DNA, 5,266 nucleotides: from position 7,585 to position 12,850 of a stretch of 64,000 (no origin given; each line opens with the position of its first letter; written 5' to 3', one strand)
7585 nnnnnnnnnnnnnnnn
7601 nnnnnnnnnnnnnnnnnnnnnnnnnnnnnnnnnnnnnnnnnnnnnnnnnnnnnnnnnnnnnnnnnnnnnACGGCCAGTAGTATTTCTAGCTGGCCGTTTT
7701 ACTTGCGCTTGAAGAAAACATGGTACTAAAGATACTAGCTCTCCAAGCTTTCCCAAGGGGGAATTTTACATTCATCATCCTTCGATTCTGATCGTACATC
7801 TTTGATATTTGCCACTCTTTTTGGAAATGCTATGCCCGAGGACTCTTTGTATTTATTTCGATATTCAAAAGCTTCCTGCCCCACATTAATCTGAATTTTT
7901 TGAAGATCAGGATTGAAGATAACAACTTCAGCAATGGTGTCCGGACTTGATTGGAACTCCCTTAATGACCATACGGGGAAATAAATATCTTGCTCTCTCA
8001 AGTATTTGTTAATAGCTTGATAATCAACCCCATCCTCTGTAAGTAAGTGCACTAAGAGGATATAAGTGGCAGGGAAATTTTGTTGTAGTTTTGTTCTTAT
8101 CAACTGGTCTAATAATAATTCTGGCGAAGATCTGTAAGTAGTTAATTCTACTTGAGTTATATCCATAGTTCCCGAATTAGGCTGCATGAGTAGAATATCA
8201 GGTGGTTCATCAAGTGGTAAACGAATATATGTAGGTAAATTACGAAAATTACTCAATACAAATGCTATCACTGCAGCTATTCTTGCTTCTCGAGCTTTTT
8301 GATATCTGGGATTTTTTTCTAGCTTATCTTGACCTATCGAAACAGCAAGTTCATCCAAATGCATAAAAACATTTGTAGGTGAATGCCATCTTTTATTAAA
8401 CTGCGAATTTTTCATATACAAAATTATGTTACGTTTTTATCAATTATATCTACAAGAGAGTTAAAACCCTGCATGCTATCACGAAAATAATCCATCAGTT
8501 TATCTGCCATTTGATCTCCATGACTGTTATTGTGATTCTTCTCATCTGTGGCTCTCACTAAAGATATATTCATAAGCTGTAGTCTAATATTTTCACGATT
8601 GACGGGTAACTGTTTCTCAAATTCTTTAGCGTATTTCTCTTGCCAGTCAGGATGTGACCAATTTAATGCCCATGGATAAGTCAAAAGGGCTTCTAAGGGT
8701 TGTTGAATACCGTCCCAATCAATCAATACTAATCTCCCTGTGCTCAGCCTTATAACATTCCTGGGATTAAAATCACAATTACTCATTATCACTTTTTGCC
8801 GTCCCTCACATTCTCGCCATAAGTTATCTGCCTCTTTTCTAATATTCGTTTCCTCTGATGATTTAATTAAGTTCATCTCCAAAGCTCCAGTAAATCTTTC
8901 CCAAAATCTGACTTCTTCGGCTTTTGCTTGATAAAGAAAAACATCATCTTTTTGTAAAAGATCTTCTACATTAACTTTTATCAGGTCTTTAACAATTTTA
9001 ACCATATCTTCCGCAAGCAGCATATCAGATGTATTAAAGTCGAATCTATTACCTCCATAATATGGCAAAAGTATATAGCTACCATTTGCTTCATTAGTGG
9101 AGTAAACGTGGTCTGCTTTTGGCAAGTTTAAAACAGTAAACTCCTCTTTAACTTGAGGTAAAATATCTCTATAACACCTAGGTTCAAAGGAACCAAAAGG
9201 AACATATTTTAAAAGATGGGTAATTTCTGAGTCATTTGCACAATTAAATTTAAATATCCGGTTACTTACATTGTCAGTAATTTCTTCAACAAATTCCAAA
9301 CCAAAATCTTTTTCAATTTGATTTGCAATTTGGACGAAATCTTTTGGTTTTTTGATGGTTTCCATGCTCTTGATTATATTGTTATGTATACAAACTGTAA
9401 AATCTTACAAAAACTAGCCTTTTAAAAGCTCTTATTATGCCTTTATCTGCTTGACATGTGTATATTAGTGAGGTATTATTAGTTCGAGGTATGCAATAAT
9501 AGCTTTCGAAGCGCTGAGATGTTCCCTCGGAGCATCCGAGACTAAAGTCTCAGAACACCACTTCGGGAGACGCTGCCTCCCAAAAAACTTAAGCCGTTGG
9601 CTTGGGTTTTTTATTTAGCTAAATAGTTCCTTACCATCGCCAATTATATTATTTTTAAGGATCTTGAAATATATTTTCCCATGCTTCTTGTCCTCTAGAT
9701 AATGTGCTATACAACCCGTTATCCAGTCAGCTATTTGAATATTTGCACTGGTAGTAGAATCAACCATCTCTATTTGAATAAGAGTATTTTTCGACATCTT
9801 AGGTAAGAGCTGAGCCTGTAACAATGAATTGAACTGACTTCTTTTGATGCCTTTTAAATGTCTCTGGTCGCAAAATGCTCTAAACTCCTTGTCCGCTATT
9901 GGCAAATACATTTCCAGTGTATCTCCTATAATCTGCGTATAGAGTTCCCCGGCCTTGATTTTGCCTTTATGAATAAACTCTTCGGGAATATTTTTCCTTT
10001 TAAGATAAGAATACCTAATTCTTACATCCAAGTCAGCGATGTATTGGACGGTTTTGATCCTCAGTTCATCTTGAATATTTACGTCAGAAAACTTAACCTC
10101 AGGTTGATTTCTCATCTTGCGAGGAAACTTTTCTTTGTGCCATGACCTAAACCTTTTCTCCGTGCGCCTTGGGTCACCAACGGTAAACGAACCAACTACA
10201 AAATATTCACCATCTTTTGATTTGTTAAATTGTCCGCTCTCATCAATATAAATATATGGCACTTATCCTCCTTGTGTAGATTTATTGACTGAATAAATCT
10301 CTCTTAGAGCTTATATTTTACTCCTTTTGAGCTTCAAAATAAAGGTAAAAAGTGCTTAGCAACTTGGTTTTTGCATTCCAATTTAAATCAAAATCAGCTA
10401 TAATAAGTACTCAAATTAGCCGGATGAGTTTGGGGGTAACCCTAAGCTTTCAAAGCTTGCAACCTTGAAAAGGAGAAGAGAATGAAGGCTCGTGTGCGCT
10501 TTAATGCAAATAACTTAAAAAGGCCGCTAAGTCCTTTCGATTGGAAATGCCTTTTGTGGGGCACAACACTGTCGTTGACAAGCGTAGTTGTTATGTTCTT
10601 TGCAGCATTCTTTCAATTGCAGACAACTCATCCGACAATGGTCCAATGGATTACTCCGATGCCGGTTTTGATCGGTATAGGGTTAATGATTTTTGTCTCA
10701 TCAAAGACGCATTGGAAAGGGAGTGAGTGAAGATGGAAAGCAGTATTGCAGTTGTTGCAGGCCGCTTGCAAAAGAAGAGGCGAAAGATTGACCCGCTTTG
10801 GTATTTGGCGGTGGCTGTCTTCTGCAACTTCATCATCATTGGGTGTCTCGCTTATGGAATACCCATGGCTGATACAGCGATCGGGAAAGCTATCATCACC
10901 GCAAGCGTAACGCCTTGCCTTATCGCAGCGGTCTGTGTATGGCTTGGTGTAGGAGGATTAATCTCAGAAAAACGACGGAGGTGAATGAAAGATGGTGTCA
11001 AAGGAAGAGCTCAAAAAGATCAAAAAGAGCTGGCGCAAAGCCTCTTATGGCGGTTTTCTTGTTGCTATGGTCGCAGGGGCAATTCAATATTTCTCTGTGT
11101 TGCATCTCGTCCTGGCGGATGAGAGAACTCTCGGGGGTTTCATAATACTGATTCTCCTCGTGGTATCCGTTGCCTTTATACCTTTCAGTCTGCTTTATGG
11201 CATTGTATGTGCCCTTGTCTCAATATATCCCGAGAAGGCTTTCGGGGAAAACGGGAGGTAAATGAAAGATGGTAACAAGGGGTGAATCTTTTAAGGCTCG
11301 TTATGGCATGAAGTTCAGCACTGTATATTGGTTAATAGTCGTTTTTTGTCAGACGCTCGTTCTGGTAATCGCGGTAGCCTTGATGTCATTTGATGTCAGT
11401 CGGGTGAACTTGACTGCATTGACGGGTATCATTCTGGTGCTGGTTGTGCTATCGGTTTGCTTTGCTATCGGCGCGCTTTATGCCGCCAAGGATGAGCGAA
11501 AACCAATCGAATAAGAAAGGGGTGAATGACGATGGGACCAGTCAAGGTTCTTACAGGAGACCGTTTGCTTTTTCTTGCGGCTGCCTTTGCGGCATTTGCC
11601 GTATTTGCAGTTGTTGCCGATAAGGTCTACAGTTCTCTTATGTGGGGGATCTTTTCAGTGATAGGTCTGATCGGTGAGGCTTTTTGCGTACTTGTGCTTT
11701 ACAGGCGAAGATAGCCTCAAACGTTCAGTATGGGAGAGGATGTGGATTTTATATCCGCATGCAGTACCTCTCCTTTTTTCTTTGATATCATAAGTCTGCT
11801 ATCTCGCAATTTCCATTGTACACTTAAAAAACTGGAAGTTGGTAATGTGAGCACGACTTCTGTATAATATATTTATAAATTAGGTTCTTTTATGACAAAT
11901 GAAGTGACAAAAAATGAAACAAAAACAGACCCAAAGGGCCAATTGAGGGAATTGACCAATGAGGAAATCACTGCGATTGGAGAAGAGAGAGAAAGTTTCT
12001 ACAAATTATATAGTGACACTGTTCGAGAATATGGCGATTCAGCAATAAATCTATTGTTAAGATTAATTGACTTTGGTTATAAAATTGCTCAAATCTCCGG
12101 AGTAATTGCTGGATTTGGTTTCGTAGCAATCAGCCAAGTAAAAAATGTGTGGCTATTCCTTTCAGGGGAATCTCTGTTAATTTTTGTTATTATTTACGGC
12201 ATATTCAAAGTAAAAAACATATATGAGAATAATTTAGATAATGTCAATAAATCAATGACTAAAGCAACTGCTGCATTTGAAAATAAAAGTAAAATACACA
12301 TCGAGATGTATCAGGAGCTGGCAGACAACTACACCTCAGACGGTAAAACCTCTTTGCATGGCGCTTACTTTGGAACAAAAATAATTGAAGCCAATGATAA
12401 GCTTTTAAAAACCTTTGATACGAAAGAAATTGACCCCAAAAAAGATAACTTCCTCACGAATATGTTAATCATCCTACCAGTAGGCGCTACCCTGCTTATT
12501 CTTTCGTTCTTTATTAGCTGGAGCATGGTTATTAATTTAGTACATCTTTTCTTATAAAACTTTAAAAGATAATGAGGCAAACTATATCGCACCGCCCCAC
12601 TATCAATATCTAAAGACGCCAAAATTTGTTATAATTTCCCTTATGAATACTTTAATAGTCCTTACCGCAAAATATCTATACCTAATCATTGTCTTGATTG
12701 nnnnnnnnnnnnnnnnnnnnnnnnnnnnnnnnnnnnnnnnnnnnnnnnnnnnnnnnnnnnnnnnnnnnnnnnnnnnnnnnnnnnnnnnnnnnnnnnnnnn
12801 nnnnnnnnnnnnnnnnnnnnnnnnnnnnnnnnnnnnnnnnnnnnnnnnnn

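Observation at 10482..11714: Tandem array of five small paralogous two-TM proteins with a reiterated start context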

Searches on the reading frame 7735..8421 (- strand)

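Call 5: search_protein_families(library=pfam, proteins=[window:7735-8421:-], max_evalue=1)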
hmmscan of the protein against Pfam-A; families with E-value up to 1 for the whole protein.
window:7735-8421:- (228 aa): 0 families

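Call 6: search_protein_families(library=ncbifam, proteins=[window:7735-8421:-], max_evalue=1)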
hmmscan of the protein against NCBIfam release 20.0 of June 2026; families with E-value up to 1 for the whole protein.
window:7735-8421:- (228 aa): 0 families

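Call 36: search_protein_families(library=phrogs, proteins=[window:7735-8415:-], max_evalue=0.1)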
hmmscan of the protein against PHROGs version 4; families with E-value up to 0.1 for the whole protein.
window:7735-8415:- (226 aa): 1 family
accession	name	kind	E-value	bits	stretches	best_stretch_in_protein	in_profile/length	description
phrog_9551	-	unknown function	0.042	14.9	1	115-166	13-63/76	-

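Call 37: search_protein_families(library=padloc, proteins=[window:7735-8415:-], max_evalue=0.1)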
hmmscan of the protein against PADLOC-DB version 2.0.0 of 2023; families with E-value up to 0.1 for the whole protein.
window:7735-8415:- (226 aa): 0 families

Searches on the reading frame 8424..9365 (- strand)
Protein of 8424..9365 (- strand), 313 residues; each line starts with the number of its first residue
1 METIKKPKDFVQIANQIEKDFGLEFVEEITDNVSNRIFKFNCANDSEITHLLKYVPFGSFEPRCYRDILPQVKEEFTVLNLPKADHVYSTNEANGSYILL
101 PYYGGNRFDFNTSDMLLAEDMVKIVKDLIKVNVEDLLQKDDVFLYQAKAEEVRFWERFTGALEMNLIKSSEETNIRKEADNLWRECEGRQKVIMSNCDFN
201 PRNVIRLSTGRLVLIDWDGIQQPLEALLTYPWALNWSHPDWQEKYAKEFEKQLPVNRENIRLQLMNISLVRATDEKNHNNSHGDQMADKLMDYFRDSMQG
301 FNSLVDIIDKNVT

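Call 5: search_protein_families(library=pfam, proteins=[window:8424-9365:-], max_evalue=1)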
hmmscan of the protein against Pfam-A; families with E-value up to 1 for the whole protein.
window:8424-9365:- (313 aa): 2 families
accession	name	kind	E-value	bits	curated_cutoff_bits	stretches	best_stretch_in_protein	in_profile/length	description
PF01633.27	Choline_kinase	-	0.028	14.2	29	1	174-218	143-189/300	Choline/ethanolamine kinase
PF16504.10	SP24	-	0.18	12.2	30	1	263-312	20-70/147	Putative virion membrane protein of plant and insect virus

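Call 6: search_protein_families(library=ncbifam, proteins=[window:8424-9365:-], max_evalue=1)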
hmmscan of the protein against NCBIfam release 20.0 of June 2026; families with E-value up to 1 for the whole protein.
window:8424-9365:- (313 aa): 1 family
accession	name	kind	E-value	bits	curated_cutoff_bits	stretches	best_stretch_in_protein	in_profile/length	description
TIGR00400.1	mgtE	equivalog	0.094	11.5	232.75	1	8-56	81-130/450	magnesium transporter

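Call 36: search_protein_families(library=phrogs, proteins=[window:8424-9365:-], max_evalue=0.1)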
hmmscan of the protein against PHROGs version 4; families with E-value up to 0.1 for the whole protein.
window:8424-9365:- (313 aa): 0 families

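Call 37: search_protein_families(library=padloc, proteins=[window:8424-9365:-], max_evalue=0.1)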
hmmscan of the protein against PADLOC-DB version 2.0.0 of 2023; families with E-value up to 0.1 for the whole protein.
window:8424-9365:- (313 aa): 0 families

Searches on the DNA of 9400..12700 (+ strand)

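Call 17: search_dna_similar(query=window:9400-12700:+, collection=plasmids, mode=distant)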
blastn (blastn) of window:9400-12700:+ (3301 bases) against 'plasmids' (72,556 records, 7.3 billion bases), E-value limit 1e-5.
No match.

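Call 18: search_dna_similar(query=window:9400-12700:+, collection=phages, mode=distant)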
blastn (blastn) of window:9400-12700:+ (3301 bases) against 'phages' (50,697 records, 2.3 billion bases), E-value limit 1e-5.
No match.

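Call 68: search_rna_families(source=window, start=10200, end=11900, threshold=evalue, max_evalue=1)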
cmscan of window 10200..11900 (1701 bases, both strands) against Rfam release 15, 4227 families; matches with E-value up to 1: 0.
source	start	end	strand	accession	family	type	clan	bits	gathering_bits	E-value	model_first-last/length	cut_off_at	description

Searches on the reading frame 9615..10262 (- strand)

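Call 5: search_protein_families(library=pfam, proteins=[window:9615-10262:-], max_evalue=1)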
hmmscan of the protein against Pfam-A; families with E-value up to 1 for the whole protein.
window:9615-10262:- (215 aa): 2 families
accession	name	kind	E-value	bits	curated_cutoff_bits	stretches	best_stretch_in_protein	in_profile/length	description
PF12686.12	DUF3800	-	7.1e-14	53.2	21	1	3-187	1-148/149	Protein of unknown function (DUF3800)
PF16232.10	DUF4891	-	0.1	13.6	32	1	56-110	31-87/92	Domain of unknown function (DUF4891)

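Call 6: search_protein_families(library=ncbifam, proteins=[window:9615-10262:-], max_evalue=1)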
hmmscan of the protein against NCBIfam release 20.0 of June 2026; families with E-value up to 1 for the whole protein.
window:9615-10262:- (215 aa): 0 families

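Call 37: search_protein_families(library=padloc, proteins=[window:9615-10262:-], max_evalue=0.1)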
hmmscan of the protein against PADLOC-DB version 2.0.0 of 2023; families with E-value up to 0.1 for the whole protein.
window:9615-10262:- (215 aa): 2 families
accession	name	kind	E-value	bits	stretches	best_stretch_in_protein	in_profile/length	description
PDLC04353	PDC-M04A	-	2.5e-08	31.6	1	4-194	7-191/232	-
PDLC02917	DUF3800_VII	-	2.3e-05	21.9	1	3-194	6-194/233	-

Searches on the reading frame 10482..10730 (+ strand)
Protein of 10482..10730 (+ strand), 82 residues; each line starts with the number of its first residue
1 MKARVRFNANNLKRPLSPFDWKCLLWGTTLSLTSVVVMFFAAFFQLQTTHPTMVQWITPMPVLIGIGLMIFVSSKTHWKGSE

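Call 5: search_protein_families(library=pfam, proteins=[window:10482-10730:+], max_evalue=1)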
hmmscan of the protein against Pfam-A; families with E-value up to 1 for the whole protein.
window:10482-10730:+ (82 aa): 0 families

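Call 6: search_protein_families(library=ncbifam, proteins=[window:10482-10730:+], max_evalue=1)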
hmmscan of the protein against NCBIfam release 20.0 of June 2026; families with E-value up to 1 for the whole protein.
window:10482-10730:+ (82 aa): 2 families
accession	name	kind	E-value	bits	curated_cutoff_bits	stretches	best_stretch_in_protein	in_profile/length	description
NF038216.1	ABZJ_00895_fam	subfamily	0.021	14.7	33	1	11-72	54-112/134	ABZJ_00895 family protein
NF045846.1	MSC0882_dom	subfamily_domain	0.072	12.2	60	1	21-76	12-70/244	MSC_0882 family membrane protein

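Call 36: search_protein_families(library=phrogs, proteins=[window:10482-10730:+], max_evalue=0.1)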
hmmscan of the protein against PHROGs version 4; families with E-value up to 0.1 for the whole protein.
window:10482-10730:+ (82 aa): 1 family
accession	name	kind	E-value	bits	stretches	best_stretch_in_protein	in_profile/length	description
phrog_33632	-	unknown function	0.084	13.5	1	21-77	17-71/208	-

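Call 37: search_protein_families(library=padloc, proteins=[window:10482-10730:+], max_evalue=0.1)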
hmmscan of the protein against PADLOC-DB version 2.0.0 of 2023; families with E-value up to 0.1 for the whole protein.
window:10482-10730:+ (82 aa): 0 families

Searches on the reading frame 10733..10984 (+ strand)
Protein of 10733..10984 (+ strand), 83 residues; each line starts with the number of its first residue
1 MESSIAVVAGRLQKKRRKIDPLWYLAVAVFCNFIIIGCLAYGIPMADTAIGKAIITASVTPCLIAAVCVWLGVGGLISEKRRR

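Call 5: search_protein_families(library=pfam, proteins=[window:10733-10984:+], max_evalue=1)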
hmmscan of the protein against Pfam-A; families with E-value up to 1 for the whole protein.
window:10733-10984:+ (83 aa): 1 family
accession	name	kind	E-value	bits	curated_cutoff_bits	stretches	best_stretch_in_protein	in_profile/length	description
PF00892.27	EamA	-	0.012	16.4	28.2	1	10-66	53-105/135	EamA-like transporter family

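Call 6: search_protein_families(library=ncbifam, proteins=[window:10733-10984:+], max_evalue=1)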
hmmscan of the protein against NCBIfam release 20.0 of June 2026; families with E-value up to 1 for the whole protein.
window:10733-10984:+ (83 aa): 0 families

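Call 36: search_protein_families(library=phrogs, proteins=[window:10733-10984:+], max_evalue=0.1)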
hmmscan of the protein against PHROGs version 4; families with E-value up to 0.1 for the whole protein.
window:10733-10984:+ (83 aa): 1 family
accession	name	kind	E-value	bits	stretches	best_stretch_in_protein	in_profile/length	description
phrog_6854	-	lysis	0.013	16.7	1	5-73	24-85/104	holin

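Call 37: search_protein_families(library=padloc, proteins=[window:10733-10984:+], max_evalue=0.1)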
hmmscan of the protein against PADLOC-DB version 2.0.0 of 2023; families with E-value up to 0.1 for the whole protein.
window:10733-10984:+ (83 aa): 0 families

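Call 99: find_related_loci(query=A3, collection=viral_contigs, flank=10000)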
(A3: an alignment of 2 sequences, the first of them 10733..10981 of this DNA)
Query A3 (83 aa) in viral_contigs; peptide patterns used: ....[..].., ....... (x = any residue, [..] = any of these).
98 stretches matched a pattern, but none encodes a relative of the query by tblastn (E <= 1e-3).

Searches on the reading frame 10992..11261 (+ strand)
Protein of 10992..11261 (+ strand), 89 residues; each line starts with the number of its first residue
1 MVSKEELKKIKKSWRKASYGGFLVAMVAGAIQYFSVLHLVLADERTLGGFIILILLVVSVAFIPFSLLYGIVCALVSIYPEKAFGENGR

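Call 5: search_protein_families(library=pfam, proteins=[window:10992-11261:+], max_evalue=1)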
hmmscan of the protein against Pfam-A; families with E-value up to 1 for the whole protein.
window:10992-11261:+ (89 aa): 2 families
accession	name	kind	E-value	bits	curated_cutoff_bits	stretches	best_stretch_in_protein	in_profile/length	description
PF18761.7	Heliorhodopsin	-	0.0014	18.5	26.7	1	10-87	141-220/242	Heliorhodopsin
PF09835.14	DUF2062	-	0.12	12.7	27.4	1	7-41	105-139/147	Uncharacterized protein conserved in bacteria (DUF2062)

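Call 6: search_protein_families(library=ncbifam, proteins=[window:10992-11261:+], max_evalue=1)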
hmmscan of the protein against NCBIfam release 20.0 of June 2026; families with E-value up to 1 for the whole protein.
window:10992-11261:+ (89 aa): 3 families
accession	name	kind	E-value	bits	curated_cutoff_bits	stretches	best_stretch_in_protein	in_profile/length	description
NF045750.1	MPN338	equivalog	0.0066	14.9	430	1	11-79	567-636/642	MPN338 family protein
NF040686.1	TcpD_dom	domain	0.077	12.9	24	1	10-34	18-42/63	TcpD family membrane protein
TIGR00465.1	ilvC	equivalog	0.11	11.4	226.15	1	7-44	33-70/314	ketol-acid reductoisomerase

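Call 11: find_encoding_contigs(protein=window:10992-11261:+, flank=10000, max_places=10)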
Protein window:10992-11261:+ (89 aa): 6 contigs read that carry it; 3 places shown.
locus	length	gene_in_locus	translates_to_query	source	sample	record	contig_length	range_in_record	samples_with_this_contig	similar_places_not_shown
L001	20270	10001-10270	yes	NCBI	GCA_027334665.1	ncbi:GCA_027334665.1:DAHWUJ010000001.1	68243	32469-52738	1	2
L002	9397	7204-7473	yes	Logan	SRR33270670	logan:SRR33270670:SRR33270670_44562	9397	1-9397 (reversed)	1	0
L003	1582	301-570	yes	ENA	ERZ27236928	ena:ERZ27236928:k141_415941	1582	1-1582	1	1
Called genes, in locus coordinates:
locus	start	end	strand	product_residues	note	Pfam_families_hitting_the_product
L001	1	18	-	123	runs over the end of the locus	-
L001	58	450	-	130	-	-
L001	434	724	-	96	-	-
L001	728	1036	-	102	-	-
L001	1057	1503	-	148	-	PF21849:DUF6908, PF06853:DUF1249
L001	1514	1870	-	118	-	-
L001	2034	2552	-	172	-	-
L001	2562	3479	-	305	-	PF01633:Choline_kinase, PF01636:APH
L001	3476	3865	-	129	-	-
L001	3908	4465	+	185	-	-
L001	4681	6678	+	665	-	PF04542:Sigma70_r2, PF04539:Sigma70_r3 (weak), PF04545:Sigma70_r4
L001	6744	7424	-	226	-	-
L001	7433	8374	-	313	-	-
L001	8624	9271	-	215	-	PF12686:DUF3800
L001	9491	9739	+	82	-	-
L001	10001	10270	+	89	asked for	-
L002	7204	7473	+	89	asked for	-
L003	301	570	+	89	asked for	-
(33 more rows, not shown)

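Call 36: search_protein_families(library=phrogs, proteins=[window:10992-11261:+], max_evalue=0.1)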
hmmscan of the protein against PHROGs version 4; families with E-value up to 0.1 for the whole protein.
window:10992-11261:+ (89 aa): 0 families

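Call 37: search_protein_families(library=padloc, proteins=[window:10992-11261:+], max_evalue=0.1)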
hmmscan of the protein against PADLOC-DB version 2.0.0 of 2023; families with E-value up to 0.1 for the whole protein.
window:10992-11261:+ (89 aa): 0 families
